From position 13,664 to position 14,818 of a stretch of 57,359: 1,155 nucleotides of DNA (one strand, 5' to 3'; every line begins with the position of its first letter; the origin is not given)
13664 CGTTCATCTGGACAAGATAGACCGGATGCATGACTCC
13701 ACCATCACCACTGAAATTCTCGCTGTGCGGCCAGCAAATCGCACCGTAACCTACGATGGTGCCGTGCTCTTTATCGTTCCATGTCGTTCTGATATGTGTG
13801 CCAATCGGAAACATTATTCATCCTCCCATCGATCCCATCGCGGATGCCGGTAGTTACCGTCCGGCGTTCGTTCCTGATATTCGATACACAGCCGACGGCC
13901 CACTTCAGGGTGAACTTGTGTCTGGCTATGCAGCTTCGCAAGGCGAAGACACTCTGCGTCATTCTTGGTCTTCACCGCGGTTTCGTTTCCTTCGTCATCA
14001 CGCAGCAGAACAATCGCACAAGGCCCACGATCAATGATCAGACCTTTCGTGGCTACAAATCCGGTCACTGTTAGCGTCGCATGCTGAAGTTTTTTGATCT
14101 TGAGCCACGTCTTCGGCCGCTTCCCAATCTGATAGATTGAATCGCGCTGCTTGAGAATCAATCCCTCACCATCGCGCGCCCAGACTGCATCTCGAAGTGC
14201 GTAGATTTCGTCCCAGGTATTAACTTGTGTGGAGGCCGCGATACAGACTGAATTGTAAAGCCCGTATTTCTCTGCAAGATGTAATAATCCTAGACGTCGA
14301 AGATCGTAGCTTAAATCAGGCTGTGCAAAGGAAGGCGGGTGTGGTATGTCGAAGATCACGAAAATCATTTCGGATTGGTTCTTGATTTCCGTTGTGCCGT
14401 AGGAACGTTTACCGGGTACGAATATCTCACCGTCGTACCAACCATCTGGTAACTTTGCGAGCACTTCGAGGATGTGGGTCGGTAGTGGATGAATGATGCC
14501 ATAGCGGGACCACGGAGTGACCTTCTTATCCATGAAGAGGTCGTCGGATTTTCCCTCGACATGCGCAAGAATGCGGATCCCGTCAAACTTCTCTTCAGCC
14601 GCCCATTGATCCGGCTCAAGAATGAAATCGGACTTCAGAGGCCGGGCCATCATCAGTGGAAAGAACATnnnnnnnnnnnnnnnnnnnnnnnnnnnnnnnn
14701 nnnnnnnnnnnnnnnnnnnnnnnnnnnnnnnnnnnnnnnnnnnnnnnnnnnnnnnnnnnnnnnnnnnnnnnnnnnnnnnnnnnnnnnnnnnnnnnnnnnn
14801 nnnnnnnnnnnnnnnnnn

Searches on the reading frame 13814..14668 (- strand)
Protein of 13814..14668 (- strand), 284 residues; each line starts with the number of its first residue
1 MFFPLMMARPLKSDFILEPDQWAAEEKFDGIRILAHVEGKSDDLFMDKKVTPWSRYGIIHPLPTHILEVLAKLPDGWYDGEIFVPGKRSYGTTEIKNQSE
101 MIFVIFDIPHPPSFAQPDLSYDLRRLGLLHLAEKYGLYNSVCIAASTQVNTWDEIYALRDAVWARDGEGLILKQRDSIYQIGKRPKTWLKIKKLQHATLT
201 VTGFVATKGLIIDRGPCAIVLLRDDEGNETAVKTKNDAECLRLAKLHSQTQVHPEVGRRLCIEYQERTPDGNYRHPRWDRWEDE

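Call 11: search_protein_families(library=phrogs, proteins=[window:13814-14668:-])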
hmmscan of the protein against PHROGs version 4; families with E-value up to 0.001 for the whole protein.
window:13814-14668:- (284 aa): 1 family
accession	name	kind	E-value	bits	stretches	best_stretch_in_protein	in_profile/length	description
phrog_114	-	DNA, RNA and nucleotide metabolism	3.6e-39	135.8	1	19-281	238-497/634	ATP-dependent DNA ligase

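Call 12: search_protein_families(library=pfam, proteins=[window:13814-14668:-])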
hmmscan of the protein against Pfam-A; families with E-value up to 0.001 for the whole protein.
window:13814-14668:- (284 aa): 1 family
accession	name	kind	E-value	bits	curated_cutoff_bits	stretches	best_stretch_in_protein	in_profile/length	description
PF01068.26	DNA_ligase_A_M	-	1.3e-13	51.6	26.2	1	18-192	18-204/204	ATP dependent DNA ligase domain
